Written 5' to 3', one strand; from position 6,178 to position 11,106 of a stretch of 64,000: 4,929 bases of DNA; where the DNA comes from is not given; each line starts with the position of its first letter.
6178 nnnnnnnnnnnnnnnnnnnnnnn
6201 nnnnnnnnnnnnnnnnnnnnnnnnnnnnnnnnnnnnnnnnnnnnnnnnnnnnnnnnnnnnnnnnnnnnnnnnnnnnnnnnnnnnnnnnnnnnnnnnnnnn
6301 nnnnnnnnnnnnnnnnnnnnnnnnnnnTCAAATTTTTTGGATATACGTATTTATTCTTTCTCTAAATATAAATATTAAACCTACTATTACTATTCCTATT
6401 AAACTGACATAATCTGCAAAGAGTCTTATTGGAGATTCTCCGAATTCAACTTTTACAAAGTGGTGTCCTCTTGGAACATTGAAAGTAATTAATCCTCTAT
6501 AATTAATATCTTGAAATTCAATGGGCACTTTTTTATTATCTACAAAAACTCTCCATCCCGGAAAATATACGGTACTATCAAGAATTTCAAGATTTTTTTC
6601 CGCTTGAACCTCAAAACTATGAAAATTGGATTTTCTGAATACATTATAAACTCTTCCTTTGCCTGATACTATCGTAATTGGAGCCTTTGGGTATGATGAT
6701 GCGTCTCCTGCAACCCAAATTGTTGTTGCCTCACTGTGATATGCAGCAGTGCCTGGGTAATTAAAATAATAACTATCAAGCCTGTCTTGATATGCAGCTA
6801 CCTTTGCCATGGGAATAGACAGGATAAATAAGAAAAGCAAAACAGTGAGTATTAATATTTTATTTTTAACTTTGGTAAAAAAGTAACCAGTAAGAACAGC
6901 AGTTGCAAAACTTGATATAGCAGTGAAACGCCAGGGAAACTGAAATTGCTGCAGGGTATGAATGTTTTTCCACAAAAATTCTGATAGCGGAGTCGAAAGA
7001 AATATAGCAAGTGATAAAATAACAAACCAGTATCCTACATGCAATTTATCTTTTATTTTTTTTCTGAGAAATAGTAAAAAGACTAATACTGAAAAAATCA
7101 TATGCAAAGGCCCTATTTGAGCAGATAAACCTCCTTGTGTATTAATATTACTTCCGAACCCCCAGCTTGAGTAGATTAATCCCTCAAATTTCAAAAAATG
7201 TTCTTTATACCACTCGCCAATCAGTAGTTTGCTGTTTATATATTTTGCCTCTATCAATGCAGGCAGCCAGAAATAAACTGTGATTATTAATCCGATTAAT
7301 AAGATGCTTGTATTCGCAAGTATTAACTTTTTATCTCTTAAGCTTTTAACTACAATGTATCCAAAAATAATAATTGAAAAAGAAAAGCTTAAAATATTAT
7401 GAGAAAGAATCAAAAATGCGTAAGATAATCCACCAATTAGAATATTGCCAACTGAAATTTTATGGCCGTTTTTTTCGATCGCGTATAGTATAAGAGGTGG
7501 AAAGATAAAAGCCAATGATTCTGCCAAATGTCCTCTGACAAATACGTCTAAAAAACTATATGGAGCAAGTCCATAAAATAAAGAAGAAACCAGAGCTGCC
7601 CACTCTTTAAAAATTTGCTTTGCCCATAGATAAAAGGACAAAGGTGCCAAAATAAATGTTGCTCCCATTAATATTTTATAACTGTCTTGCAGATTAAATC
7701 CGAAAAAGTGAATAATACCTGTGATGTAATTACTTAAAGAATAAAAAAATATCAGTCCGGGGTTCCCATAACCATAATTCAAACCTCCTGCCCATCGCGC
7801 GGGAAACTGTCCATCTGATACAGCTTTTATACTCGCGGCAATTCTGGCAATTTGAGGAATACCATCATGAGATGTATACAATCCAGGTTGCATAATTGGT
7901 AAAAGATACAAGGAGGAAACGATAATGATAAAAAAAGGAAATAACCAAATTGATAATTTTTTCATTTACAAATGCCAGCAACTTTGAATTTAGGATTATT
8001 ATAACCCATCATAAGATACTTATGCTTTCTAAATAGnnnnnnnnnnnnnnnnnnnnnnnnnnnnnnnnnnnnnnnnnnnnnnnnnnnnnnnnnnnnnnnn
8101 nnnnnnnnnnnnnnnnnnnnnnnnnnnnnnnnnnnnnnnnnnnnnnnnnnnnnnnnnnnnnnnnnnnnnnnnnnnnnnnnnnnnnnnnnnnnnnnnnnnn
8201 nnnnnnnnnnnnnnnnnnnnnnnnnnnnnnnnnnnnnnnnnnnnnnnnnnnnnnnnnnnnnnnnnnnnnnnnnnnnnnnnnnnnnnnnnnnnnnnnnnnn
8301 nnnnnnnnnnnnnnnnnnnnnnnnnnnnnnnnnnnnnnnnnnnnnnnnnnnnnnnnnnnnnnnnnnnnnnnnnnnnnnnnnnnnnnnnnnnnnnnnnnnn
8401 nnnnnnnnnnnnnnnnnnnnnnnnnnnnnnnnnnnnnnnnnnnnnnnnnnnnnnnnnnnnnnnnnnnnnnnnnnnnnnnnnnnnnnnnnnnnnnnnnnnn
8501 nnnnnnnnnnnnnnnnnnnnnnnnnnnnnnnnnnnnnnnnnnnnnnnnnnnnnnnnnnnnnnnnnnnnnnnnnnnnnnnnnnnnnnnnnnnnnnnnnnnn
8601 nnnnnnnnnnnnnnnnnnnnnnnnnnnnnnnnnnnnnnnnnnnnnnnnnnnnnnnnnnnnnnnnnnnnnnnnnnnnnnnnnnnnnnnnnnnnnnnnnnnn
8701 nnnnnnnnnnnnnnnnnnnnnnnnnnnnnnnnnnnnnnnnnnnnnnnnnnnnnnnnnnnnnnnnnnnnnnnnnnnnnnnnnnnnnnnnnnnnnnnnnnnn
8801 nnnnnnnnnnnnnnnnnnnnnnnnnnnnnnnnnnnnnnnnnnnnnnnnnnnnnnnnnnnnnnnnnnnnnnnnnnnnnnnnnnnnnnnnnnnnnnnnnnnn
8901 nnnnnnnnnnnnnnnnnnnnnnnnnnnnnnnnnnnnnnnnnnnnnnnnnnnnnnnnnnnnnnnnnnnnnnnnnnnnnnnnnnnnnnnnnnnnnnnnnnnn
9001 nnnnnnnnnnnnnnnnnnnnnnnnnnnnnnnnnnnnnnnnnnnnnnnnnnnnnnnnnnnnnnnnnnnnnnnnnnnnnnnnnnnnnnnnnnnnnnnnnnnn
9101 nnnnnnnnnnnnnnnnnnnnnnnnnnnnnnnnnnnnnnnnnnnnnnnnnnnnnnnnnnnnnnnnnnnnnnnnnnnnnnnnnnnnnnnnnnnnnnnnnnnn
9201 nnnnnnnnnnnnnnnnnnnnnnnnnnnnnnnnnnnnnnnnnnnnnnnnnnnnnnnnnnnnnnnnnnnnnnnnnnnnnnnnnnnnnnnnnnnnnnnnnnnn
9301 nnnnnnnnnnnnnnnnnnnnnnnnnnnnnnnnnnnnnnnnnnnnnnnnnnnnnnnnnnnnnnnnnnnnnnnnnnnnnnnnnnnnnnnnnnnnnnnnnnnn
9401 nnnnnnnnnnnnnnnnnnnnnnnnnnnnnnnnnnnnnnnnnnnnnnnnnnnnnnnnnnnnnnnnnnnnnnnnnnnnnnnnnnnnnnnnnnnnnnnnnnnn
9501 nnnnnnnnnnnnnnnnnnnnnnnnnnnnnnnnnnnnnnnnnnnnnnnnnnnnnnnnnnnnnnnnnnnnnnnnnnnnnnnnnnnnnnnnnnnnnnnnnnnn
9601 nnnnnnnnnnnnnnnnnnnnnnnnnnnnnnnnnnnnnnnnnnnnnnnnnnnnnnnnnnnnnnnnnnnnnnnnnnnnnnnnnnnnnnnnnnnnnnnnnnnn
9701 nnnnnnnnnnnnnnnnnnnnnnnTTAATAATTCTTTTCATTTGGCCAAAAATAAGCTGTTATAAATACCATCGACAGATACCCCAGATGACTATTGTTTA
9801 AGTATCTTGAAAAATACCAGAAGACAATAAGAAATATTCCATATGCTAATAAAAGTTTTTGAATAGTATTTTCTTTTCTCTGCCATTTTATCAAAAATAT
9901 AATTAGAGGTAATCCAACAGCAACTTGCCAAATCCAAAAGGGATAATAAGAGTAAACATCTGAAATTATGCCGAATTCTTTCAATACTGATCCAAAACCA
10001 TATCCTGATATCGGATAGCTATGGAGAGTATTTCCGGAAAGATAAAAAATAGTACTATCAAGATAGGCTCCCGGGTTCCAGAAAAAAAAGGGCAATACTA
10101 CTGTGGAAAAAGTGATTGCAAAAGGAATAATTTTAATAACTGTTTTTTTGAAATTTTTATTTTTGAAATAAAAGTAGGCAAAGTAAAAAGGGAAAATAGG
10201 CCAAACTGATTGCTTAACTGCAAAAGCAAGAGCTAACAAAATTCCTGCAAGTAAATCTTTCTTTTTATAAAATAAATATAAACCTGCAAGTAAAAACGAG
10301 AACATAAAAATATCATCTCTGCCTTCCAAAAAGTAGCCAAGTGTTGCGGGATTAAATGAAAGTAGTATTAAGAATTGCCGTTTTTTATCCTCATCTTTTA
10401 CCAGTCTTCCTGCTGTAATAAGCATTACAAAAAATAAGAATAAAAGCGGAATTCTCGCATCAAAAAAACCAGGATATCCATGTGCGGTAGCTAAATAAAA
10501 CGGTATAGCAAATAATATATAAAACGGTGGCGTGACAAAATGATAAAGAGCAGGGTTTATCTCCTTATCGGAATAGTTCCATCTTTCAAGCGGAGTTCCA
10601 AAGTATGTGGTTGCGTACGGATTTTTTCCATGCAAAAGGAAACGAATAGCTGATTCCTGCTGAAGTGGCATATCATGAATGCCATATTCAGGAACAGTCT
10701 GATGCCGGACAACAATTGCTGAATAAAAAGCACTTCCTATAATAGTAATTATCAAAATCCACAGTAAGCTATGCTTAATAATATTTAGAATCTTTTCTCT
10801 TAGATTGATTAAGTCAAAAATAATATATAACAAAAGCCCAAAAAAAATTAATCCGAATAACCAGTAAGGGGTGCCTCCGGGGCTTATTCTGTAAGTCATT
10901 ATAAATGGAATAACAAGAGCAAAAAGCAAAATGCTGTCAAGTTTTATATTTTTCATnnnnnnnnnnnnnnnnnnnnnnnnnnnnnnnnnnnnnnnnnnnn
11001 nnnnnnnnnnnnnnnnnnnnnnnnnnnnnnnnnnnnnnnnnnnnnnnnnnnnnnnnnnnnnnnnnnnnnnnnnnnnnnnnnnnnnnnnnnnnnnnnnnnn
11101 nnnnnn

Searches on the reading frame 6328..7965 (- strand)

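Call 34: search_protein_families(library=pfam, proteins=[window:6328-7965:-], max_evalue=0.01)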
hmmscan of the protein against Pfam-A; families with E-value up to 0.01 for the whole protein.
window:6328-7965:- (545 aa): 2 families
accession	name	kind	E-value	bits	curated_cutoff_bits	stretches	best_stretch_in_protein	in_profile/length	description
PF09586.16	YfhO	-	8.9e-11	41.3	28.5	2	34-390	30-388/835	Bacterial membrane protein YfhO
PF10131.15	PTPS_related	-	0.0012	17.9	26.4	1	73-392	3-312/621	6-pyruvoyl-tetrahydropterin synthase related domain; membrane protein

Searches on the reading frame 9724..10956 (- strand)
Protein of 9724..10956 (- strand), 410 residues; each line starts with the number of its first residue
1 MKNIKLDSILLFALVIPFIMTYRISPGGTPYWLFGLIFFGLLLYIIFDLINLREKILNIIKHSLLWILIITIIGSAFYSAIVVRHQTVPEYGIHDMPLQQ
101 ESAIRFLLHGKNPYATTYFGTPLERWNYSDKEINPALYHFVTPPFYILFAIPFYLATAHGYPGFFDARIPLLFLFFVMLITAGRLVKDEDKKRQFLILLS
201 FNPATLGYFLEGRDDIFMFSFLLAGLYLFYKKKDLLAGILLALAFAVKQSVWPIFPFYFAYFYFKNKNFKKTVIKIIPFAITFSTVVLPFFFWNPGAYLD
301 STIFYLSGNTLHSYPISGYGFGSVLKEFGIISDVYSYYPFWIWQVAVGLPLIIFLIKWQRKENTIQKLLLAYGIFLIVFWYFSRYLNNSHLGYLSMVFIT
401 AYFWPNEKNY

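Call 33: search_protein_families(library=pfam, proteins=[window:9724-10956:-], max_evalue=0.01)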
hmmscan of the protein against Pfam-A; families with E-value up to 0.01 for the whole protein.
window:9724-10956:- (410 aa): 1 family
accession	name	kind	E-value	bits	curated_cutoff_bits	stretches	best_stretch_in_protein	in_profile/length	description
PF09594.16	GT87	-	2e-07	31.4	25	1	140-364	1-220/237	Glycosyltransferase family 87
